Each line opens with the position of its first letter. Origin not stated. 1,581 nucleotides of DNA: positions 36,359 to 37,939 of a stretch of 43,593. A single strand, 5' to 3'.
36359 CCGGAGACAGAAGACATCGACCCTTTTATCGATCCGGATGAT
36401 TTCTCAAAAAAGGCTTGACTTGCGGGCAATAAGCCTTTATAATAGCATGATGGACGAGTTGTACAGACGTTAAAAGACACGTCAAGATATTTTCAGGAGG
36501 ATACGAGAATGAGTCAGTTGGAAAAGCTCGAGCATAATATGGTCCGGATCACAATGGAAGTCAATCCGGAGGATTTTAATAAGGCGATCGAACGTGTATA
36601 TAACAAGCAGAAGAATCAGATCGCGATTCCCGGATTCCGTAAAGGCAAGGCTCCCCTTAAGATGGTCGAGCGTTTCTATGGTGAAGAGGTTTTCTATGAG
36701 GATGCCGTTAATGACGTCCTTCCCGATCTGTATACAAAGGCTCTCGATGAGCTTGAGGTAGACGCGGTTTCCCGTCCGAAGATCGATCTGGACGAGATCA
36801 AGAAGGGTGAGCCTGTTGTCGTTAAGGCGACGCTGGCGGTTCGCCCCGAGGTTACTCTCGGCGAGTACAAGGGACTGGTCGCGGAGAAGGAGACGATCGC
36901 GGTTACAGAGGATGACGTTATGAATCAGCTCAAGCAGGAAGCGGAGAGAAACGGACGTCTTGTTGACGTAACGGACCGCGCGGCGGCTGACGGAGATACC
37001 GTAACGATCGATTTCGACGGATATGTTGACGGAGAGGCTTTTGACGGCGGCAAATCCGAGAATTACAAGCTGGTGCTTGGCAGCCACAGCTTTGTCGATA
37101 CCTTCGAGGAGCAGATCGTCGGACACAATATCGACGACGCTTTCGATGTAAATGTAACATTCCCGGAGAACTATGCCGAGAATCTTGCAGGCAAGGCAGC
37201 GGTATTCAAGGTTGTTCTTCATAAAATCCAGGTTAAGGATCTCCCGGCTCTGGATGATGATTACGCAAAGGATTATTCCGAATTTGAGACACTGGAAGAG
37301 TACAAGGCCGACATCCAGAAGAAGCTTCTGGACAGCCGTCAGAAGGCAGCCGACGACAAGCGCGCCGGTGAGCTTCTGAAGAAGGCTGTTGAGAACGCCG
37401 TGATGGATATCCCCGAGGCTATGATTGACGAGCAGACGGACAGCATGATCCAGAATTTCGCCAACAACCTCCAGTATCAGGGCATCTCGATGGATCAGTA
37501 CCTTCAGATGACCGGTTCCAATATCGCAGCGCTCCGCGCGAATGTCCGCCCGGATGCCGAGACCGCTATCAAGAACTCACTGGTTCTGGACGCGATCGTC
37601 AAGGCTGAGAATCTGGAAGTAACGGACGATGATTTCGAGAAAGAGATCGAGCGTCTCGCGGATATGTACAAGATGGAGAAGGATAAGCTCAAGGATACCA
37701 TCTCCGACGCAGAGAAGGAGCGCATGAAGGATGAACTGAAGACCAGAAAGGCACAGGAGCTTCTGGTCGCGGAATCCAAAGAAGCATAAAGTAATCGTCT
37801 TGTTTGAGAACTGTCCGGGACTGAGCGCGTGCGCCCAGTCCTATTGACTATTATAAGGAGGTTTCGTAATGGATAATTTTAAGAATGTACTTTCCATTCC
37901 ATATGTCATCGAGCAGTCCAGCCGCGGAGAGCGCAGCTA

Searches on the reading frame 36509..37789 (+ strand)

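Call 54: search_protein_families(library=pfam, proteins=[window:36509-37789:+], max_evalue=0.000001)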
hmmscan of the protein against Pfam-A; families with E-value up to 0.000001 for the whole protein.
window:36509-37789:+ (426 aa): 3 families
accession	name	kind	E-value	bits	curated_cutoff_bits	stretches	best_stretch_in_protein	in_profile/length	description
PF05697.18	Trigger_N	-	3.3e-44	151.1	22.2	1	3-143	4-143/144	Bacterial trigger factor protein (TF)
PF05698.19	Trigger_C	-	1.2e-39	136.4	22.7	1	261-420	1-161/162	Bacterial trigger factor protein (TF) C-terminus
PF00254.34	FKBP_C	-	2.4e-13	50.7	21.1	1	157-237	3-93/94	FKBP-type peptidyl-prolyl cis-trans isomerase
